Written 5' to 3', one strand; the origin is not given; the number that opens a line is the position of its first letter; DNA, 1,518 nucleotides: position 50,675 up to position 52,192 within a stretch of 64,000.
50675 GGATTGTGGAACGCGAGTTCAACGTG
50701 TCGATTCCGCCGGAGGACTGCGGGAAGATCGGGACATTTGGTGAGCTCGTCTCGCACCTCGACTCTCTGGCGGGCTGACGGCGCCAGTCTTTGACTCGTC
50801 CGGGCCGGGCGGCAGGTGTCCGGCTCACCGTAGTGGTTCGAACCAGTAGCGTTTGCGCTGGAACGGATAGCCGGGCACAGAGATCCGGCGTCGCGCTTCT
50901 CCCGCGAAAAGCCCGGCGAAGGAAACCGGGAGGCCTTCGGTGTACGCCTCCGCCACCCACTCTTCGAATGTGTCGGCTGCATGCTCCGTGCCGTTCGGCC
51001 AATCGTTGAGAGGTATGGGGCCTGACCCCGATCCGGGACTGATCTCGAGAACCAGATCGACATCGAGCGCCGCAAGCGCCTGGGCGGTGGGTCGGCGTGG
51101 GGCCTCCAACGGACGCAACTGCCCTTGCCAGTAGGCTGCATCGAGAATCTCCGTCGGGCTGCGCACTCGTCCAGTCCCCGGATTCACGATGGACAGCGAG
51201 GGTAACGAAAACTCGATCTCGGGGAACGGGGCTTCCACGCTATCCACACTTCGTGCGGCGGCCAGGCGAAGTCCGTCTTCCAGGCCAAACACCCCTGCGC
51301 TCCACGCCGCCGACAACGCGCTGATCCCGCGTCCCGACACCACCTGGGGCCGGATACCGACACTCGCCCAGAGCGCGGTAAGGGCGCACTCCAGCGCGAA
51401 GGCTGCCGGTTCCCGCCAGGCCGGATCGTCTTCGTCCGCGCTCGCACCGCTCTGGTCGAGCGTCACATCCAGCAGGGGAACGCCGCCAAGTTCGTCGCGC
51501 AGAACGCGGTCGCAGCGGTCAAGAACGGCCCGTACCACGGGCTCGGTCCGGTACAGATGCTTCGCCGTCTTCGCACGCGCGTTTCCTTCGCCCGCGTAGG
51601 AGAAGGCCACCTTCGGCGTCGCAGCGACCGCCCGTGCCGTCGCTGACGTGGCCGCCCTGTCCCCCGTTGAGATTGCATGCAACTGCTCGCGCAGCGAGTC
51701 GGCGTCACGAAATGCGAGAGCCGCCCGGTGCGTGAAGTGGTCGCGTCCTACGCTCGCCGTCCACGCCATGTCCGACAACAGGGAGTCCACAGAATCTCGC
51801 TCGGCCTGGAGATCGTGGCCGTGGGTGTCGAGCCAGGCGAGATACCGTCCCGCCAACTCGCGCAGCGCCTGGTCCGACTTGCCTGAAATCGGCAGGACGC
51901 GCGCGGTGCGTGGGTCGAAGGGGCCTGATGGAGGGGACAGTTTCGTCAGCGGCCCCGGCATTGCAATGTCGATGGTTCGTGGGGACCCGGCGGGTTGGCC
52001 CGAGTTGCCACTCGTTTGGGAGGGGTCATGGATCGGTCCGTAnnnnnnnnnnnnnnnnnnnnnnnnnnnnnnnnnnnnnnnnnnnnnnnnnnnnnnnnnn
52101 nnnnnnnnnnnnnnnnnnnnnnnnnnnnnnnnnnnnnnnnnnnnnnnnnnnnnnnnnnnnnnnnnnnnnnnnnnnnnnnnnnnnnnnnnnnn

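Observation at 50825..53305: Terminal KS2 looks catalytically intact but is followed only by a decayed copy of AT1, with no cis ACP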

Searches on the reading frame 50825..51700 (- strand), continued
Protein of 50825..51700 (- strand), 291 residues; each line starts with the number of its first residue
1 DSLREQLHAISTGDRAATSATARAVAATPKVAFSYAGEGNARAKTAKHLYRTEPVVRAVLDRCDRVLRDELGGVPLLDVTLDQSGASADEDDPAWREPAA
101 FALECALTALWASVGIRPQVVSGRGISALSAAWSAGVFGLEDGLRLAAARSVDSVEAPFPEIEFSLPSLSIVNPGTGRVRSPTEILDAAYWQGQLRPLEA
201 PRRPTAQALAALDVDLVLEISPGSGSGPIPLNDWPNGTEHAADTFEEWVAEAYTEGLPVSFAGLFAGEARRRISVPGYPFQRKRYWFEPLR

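Call 68: search_protein_families(library=pfam, proteins=[P0270, P0276, P0352], max_evalue=1e-8)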
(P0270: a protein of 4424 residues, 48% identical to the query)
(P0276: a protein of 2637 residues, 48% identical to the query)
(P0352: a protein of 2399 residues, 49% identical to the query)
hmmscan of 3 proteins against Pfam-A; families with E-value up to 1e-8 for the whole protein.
P0270 (4424 aa): 21 families
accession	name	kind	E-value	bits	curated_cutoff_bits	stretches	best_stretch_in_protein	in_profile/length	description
PF00109.32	ketoacyl-synt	-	2.3e-164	545.5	20.8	2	2663-2912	2-252/252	Beta-ketoacyl synthase, N-terminal domain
PF00698.26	Acyl_transf_1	-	2.8e-120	402.1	32.7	2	604-887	2-271/319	Acyl transferase domain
PF02801.28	Ketoacyl-synt_C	-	1.8e-90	299.4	20.8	2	288-404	2-118/119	Beta-ketoacyl synthase, C-terminal domain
PF08659.16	KR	-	3.2e-61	206.8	22.6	1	2285-2461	2-179/180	KR domain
PF14765.12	PS-DH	-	6.7e-47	159.5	23.7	2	3786-3898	13-124/166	Polyketide synthase dehydratase N-terminal domain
PF08242.18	Methyltransf_12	-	3.7e-33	114.6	30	2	1553-1654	1-98/98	Methyltransferase domain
PF21089.3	PKS_DH_N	-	6.2e-32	110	27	2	1009-1118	1-103/103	Polyketide synthase dehydratase domain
PF13602.12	ADH_zinc_N_2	-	2e-24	87.5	27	1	2132-2270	1-134/134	Zinc-binding dehydrogenase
PF16197.11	KAsynt_C_assoc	-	6.4e-23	81.7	33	1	407-528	1-86/111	Ketoacyl-synthetase C-terminal extension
PF13649.12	Methyltransf_25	-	5.9e-22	78.6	27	2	4191-4291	1-97/97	Methyltransferase domain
PF22621.2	CurL-like_PKS_C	-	1.3e-21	76.8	27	0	546-584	26-64/64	CurL-like, PKS C-terminal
PF08241.18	Methyltransf_11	-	3.9e-19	69.5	21.2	0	1553-1655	1-94/95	Methyltransferase domain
PF13489.12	Methyltransf_23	-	8e-17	61.9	27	0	4173-4347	6-163/164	Methyltransferase domain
PF00107.32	ADH_zinc_N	-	2.5e-14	53.8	31.8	1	2101-2188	1-89/129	Zinc-binding dehydrogenase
PF18558.8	HTH_51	-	2.4e-13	50.1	50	0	4014-4081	21-85/88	Methyltransferase, Helix-turn-helix domain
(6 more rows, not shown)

P0276 (2637 aa): 14 families
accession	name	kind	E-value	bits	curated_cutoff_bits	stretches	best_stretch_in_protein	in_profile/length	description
PF00109.32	ketoacyl-synt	-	5.5e-79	265.8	20.8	1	1876-2119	2-252/252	Beta-ketoacyl synthase, N-terminal domain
PF00698.26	Acyl_transf_1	-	8.1e-78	262.5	32.7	2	189-469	2-273/319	Acyl transferase domain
PF08659.16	KR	-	3e-61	206.9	22.6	1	1500-1676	2-179/180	KR domain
PF02801.28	Ketoacyl-synt_C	-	7.4e-41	139.3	20.8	1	2128-2244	2-118/119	Beta-ketoacyl synthase, C-terminal domain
PF22621.2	CurL-like_PKS_C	-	6.5e-27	93.7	27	2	106-168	2-63/64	CurL-like, PKS C-terminal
PF14765.12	PS-DH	-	1.3e-22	80.6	23.7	1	709-860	16-164/166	Polyketide synthase dehydratase N-terminal domain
PF16197.11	KAsynt_C_assoc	-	1e-21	77.9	33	1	11-154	1-107/111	Ketoacyl-synthetase C-terminal extension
PF22336.2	RhiE-like_linker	-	1.3e-18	67.1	27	0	2345-2419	2-65/67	RhiE-like, KS-MAT linker domain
PF21089.3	PKS_DH_N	-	1.1e-16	61.1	27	1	562-639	1-80/103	Polyketide synthase dehydratase domain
PF08242.18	Methyltransf_12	-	6.1e-15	56.2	30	1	1094-1195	1-98/98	Methyltransferase domain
PF00106.31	adh_short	-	9.2e-13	48.5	26.6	1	1501-1659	3-162/195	short chain dehydrogenase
PF13489.12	Methyltransf_23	-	5.5e-11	42.9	27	1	1078-1247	9-161/164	Methyltransferase domain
PF00550.31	PP-binding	-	1.6e-10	41.5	20.8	1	1781-1846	3-67/67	Phosphopantetheine attachment site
PF13561.12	adh_short_C2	-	1.7e-09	38.1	27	1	1509-1658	7-155/236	Enoyl-(Acyl carrier protein) reductase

P0352 (2399 aa): 13 families
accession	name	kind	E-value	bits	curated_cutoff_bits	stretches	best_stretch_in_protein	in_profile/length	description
PF00109.32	ketoacyl-synt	-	1e-73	248.5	20.8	1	1531-1773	2-252/252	Beta-ketoacyl synthase, N-terminal domain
PF08659.16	KR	-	6.3e-47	160.2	22.6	1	1208-1327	60-179/180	KR domain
PF02801.28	Ketoacyl-synt_C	-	3.3e-40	137.2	20.8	1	1782-1897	2-117/119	Beta-ketoacyl synthase, C-terminal domain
PF00698.26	Acyl_transf_1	-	1.5e-29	103.9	32.7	1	2093-2230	2-135/319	Acyl transferase domain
PF14765.12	PS-DH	-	1.1e-27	97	23.7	1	9-164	13-164/166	Polyketide synthase dehydratase N-terminal domain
PF13602.12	ADH_zinc_N_2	-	4.1e-27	96.2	27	1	1036-1174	1-134/134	Zinc-binding dehydrogenase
PF00107.32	ADH_zinc_N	-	2.7e-19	69.8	31.8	1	1005-1093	1-90/129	Zinc-binding dehydrogenase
PF08242.18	Methyltransf_12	-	1.2e-17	64.8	30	1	398-499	1-98/98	Methyltransferase domain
PF00550.31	PP-binding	-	4.1e-12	46.6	20.8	1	1433-1498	3-67/67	Phosphopantetheine attachment site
PF13649.12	Methyltransf_25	-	9.5e-11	42.7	27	1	397-497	1-97/97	Methyltransferase domain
PF22621.2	CurL-like_PKS_C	-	2.4e-10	40.6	27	1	2001-2073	2-64/64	CurL-like, PKS C-terminal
PF13489.12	Methyltransf_23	-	8.1e-10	39.1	27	1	375-551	6-161/164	Methyltransferase domain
PF08241.18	Methyltransf_11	-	1.2e-09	39.1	21.2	1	398-500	1-94/95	Methyltransferase domain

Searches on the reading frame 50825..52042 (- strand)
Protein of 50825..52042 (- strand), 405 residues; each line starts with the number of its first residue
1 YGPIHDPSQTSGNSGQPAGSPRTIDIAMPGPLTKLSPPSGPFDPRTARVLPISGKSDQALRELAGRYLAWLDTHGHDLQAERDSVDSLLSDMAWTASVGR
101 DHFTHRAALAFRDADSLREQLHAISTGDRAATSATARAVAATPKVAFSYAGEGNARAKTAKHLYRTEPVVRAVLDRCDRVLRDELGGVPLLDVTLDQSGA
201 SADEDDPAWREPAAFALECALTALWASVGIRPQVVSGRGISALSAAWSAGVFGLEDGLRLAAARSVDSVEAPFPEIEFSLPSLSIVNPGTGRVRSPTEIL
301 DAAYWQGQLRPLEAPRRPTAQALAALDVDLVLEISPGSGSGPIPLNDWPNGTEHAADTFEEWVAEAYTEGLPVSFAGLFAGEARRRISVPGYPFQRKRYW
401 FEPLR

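Call 44: predict_structure(alignment_id=A4)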
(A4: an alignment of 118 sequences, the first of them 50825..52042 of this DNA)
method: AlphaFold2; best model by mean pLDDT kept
length: 405 residues; sequences in the alignment: 118
mean_pLDDT: 87.2   pTM: 0.89
mean pLDDT of the five models: 87.2, 85.6, 85.0, 84.9, 84.6
residues with pLDDT >= 90: 268; 70-90: 84; 50-70: 37; < 50: 16
segments of 3 or more residues with pLDDT < 50: 1-6, 8-12, 398-400
pLDDT, mean of each block of 10 residues (from residue 1): 42 67 94 93 94 93 96 88 91 91 91 96 89 64 95 80 95 97 89 81 79 95 97 96 97 96 79 88 96 95 85 84 97 84 92 77 94 95 93 58 57
secondary structure, 60 per line:
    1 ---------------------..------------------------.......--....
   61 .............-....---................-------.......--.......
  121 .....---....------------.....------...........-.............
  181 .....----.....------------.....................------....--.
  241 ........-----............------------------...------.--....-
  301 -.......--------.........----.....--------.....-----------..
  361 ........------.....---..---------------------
elements in order: E48-54 H57-73 H75-78 H82-97 E105-111 H114-125 H129-132 E145-149 H156-166 H168-185 H190-194 H207-227 E234-237 H240-248 H254-265 E284-286 H296-299 H302-308 H317-325 E330-334 H359-368 H375-379

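Call 48: fold_search(model_id=the predicted structure, library=pdb)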
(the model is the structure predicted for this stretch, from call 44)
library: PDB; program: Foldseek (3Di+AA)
matches with E <= 10: 550; with E <= 0.001: 222
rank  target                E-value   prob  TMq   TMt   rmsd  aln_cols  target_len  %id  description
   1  9iyw                  8.9e-19  1.00  0.66  0.33   8.2       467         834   25  Crystal structure of chimeric KSQ-AT didomain (released 2025-08-06)
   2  8in9_A                2.6e-18  1.00  0.62  0.33   7.1       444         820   22  The structure of the GfsA KSQ-AT didomain in complex with the GfsA ACP domain (released 2023-05-31)
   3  4qbu                  9.2e-18  1.00  0.68  0.63   6.2       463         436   19  Structure of the Acyl Transferase domain of ZmaA (released 2014-11-05)
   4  4mz0_A                9.2e-18  1.00  0.67  0.31   6.9       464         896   23  Structure of a ketosynthase-acyltransferase di-domain from module CurL of the curacin A polyketide synthase (released 2014-01-29)
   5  7vee                  1.0e-16  1.00  0.66  0.34   6.7       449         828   23  The ligand-free structure of GfsA KSQ-AT didomain (released 2022-01-12)
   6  6j0u_B                3.0e-16  1.00  0.62  0.60   6.5       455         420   20  Crystal Structure of the acyltransferase domain from the third module of the ansamitocin polyketide synthase (released 2019-12-18)
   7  6iyt_A                3.0e-16  1.00  0.63  0.60   8.0       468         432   19  Crystal Structure of the acyltransferase domain from second module 14 of salinomycin polyketide synthase (released 2019-07-03)
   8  2hg4_E                3.4e-16  1.00  0.64  0.31   9.0       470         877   23  Structure of the ketosynthase-acyltransferase didomain of module 5 from DEBS. (released 2006-07-11)
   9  6j0u_A                4.2e-16  1.00  0.61  0.60   6.4       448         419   20  Crystal Structure of the acyltransferase domain from the third module of the ansamitocin polyketide synthase (released 2019-12-18)
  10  7vrs_A                4.5e-16  1.00  0.66  0.61   6.7       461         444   20  The complex of Acyltransferase and Acyl Carrier Protein Domains from module 9 of Salinomycin Polyketide Synthase (released 2022-06-08)
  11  2hg4_F                7.3e-16  1.00  0.62  0.30   8.5       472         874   22  Structure of the ketosynthase-acyltransferase didomain of module 5 from DEBS. (released 2006-07-11)
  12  8ee0_A                7.3e-16  1.00  0.62  0.31  10.0       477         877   22  KS-AT didomain from module 2 of the 6-deoxyerythronolide B synthase in complex with antibody fragment 1B2 (released 2023-05-31)
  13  8cg5_A                8.2e-16  1.00  0.67  0.23   6.8       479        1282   15  The ACP crosslinked to the KS of the cercosporin fungal non-reducing polyketide synthase (NR-PKS) CTB1 (SAT-KS:ACP-MAT (released 2024-02-21)
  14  6iyt_B                8.7e-16  1.00  0.63  0.60   7.7       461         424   18  Crystal Structure of the acyltransferase domain from second module 14 of salinomycin polyketide synthase (released 2019-07-03)
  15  7s6d_B                8.7e-16  1.00  0.65  0.31   9.1       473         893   22  CryoEM structure of modular PKS holo-Lsd14 bound to antibody fragment 1B2, composite structure (released 2021-11-03)
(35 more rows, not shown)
